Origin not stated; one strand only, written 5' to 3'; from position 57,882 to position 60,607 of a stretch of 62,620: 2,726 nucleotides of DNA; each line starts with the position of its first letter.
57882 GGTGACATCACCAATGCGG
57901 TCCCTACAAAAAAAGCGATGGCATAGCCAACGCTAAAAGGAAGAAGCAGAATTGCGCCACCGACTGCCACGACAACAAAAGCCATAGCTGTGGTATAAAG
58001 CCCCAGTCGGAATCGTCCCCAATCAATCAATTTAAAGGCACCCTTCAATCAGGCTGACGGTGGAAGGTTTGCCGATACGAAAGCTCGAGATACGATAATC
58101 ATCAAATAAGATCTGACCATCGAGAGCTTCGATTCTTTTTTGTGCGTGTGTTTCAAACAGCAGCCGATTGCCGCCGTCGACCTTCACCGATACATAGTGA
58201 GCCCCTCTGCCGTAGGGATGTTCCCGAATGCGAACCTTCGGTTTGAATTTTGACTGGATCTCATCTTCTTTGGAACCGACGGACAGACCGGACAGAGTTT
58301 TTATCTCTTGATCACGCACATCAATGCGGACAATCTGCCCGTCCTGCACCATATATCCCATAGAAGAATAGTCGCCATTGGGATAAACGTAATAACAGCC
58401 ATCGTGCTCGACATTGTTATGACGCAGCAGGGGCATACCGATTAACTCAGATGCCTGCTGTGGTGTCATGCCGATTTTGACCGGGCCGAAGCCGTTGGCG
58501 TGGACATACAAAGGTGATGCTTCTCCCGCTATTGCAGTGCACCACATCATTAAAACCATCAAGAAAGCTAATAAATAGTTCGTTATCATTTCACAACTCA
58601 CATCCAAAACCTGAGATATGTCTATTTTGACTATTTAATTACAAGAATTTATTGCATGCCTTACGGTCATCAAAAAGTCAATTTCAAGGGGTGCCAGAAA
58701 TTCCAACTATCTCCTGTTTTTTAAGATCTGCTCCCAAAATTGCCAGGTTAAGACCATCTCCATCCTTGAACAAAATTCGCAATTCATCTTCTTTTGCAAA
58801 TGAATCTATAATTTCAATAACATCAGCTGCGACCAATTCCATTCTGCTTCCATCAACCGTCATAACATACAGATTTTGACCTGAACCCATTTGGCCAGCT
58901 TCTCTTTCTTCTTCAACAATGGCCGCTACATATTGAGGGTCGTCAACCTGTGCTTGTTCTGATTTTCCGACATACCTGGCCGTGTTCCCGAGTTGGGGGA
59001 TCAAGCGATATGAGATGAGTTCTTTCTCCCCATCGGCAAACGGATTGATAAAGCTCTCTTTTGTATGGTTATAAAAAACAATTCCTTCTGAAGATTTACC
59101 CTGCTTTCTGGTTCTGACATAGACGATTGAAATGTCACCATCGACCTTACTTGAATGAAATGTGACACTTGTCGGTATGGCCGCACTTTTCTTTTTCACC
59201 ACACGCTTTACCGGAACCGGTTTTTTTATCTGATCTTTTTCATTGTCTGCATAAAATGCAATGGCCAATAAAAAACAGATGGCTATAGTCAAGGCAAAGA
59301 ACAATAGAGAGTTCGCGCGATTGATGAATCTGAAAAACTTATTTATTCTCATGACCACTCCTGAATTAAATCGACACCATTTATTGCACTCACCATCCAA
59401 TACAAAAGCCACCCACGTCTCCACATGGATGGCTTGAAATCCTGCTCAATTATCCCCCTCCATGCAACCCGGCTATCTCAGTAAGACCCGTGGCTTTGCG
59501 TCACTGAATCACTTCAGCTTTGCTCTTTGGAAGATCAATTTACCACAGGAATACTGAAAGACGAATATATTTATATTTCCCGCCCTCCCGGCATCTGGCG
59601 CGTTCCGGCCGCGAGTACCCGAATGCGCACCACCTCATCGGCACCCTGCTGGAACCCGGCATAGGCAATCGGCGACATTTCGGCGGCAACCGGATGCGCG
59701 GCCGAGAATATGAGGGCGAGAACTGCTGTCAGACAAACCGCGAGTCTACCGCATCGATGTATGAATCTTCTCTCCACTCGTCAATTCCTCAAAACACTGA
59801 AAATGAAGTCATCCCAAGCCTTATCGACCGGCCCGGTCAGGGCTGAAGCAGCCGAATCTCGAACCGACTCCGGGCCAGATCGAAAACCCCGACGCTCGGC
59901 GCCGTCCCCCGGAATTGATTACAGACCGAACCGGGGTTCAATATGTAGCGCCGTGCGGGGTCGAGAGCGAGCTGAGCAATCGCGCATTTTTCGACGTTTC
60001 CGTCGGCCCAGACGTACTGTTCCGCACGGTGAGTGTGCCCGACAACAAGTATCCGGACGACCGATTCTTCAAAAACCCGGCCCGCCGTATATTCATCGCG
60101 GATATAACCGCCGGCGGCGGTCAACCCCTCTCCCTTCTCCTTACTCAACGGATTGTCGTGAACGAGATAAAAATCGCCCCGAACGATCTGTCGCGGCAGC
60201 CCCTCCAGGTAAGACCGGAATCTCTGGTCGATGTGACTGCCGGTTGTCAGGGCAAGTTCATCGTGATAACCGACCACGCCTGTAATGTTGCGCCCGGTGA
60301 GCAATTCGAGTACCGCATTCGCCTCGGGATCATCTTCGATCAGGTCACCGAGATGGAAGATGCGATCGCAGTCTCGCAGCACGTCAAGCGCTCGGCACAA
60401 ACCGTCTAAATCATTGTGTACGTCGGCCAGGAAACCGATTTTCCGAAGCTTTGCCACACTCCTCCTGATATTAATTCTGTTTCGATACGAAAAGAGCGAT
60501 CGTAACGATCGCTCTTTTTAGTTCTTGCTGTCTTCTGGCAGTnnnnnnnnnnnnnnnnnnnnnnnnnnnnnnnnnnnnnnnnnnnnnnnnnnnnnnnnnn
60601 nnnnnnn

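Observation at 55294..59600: GEMM-I riboswitch copy 2 heading an eight-gene envelope operon, and near-identical to copy 1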

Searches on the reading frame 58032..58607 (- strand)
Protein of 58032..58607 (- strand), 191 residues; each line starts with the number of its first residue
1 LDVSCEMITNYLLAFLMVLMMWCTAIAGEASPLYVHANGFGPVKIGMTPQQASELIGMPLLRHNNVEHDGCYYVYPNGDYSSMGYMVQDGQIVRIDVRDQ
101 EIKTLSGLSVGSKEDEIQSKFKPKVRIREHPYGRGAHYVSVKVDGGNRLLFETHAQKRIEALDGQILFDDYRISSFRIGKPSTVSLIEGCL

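Call 7: search_protein_families(library=pfam, proteins=[window:58032-58607:-], max_evalue=0.1)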
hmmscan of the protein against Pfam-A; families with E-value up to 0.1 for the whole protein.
window:58032-58607:- (191 aa): 2 families
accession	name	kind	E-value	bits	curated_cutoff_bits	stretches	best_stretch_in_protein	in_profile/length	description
PF04355.18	BamE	-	4.2e-05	23.7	23.2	1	43-75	12-43/71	Outer membrane protein assembly factor BamE domain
PF06572.17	DUF1131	-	0.043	14.1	21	1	88-120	79-111/170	Protein of unknown function (DUF1131)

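Call 24: search_protein_families(library=ncbifam, proteins=[window:58032-58559:-], max_evalue=0.1)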
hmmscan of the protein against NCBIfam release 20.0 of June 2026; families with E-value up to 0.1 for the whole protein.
window:58032-58559:- (175 aa): 1 family
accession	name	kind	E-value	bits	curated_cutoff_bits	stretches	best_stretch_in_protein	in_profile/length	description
NF007990.1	PRK10718.1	equivalog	0.015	15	207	1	67-104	93-130/189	RpoE-regulated lipoprotein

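Call 46: search_solved_structures(query=A3, max_evalue=10)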
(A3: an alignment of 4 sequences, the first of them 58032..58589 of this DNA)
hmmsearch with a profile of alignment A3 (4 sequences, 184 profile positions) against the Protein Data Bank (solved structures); distinct sequences matched with E-value up to 10: 15.
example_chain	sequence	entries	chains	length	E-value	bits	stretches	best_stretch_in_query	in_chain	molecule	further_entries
9mgg_E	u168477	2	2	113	0.42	13.2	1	24-68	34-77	Outer membrane protein assembly factor BamE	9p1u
5ljo_E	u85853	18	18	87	0.43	13.2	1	26-68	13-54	Outer membrane protein assembly factor BamE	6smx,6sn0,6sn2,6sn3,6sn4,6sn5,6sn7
9h84_E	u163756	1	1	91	0.47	13.1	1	26-68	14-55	Outer membrane protein assembly factor BamE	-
6lyq_E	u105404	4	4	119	0.47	13.1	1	24-68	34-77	Outer membrane protein assembly factor BamE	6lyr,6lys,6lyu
8sqa_E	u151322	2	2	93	0.48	13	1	26-68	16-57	Outer membrane protein assembly factor BamE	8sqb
7r1w_E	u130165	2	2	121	0.49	13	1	24-68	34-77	Outer membrane protein assembly factor BamE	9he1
5ekq_E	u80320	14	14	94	0.49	13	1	26-68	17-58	Outer membrane protein assembly factor BamE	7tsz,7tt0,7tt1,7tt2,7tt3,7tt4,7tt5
5d0o_E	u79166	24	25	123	0.5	13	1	24-68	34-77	Outer membrane protein assembly factor BamE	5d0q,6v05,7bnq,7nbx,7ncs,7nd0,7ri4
2kxx_A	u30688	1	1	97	0.51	12.9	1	25-68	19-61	Small protein A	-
8adg_E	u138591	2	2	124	0.51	12.9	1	24-68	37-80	Outer membrane protein assembly factor BamE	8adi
8spr_E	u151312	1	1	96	0.51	12.9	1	26-68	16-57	Outer membrane protein assembly factor BamE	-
5ayw_E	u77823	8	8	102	0.58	12.8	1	26-68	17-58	Outer membrane protein assembly factor BamE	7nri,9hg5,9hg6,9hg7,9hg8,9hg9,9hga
2km7_A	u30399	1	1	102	0.59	12.8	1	26-68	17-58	Small protein A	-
28jl_E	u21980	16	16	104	0.6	12.7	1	26-68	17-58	Outer membrane protein assembly factor BamE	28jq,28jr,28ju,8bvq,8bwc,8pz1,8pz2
2yh9_A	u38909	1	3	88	0.68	12.5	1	26-68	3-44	SMALL PROTEIN A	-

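Call 79: predict_structure(protein=window:58032-58589:-)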
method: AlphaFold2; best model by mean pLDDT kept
length: 185 residues; sequences in the alignment: 1
mean_pLDDT: 40.9   pTM: 0.24
mean pLDDT of the five models: 40.9, 35.9, 35.8, 35.2, 34.4
residues with pLDDT >= 90: 0; 70-90: 16; 50-70: 9; < 50: 160
segments of 3 or more residues with pLDDT < 50: 21-41, 49-185
pLDDT, mean of each block of 10 residues (from residue 1): 83 72 38 35 49 41 39 40 41 36 32 32 28 35 37 37 37 29 27
secondary structure, 60 per line:
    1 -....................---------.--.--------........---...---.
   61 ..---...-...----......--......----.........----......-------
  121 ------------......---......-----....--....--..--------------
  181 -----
elements in order: H2-21 H43-50 E54-56 E66-68 E77-82 E85-90 E95-103 H108-113 E133-138 E142-147 E153-156 E159-162

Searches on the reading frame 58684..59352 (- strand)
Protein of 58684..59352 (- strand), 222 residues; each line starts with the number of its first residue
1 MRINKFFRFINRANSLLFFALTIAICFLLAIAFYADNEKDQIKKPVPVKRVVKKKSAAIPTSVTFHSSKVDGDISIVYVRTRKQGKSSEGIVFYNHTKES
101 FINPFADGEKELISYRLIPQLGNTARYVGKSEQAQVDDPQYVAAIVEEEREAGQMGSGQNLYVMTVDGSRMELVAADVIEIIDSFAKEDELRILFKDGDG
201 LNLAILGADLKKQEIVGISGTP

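Call 7: search_protein_families(library=pfam, proteins=[window:58684-59352:-], max_evalue=0.1)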
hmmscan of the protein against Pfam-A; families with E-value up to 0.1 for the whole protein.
window:58684-59352:- (222 aa): 1 family
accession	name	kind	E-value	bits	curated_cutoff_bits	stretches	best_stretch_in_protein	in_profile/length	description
PF02342.23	TerD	-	0.026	14.4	25.3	0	66-99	35-68/187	TerD domain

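Call 13: find_homologous_proteins(query=window:58684-59352:-)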
Query window:58684-59352:- (222 aa): 2 proteins with E <= 0.001 among 184 candidates.
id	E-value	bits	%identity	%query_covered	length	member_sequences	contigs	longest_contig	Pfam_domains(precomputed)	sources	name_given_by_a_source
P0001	7.3e-138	475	100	100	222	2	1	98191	-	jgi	-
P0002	3.0e-61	225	72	70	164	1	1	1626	-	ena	-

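Call 24: search_protein_families(library=ncbifam, proteins=[window:58684-59352:-], max_evalue=0.1)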
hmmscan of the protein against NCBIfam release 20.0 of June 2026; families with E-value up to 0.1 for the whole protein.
window:58684-59352:- (222 aa): 0 families

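Call 35: find_encoding_contigs(protein=P0002, flank=10000)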
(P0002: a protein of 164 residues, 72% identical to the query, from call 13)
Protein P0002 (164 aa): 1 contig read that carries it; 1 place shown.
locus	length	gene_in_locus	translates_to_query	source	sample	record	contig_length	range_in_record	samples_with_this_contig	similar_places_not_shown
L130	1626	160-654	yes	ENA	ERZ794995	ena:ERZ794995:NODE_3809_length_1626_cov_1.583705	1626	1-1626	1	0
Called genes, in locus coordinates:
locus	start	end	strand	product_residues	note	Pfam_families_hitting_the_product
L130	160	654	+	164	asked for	-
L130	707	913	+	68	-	-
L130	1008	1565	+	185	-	-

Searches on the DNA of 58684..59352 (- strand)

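Call 41: search_rna_families(sources=[L130, L131, L132, L133, L134, L135, L136], threshold=gathering, show_alignments=4)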
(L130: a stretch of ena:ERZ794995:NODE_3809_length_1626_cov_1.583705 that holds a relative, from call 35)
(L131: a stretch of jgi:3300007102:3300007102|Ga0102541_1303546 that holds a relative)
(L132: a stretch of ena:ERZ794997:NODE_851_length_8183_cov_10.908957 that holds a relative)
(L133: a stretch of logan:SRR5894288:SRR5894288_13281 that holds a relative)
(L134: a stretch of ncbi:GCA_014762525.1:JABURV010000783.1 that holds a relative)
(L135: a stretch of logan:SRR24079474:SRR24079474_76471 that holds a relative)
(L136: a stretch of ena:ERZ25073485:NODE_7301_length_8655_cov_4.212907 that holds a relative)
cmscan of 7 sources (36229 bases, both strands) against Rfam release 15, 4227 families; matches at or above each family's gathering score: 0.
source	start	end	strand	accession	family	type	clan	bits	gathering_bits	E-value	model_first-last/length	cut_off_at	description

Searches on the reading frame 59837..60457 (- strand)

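Call 7: search_protein_families(library=pfam, proteins=[window:59837-60457:-], max_evalue=0.1)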
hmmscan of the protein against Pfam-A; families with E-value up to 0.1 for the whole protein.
window:59837-60457:- (206 aa): 2 families
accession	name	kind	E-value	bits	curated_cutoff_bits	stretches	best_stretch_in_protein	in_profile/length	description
PF12850.12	Metallophos_2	-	2.5e-16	60.5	27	1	6-195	2-152/154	Calcineurin-like phosphoesterase superfamily domain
PF00149.33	Metallophos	-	1.2e-05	26.3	21.5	1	6-144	2-190/191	Calcineurin-like phosphoesterase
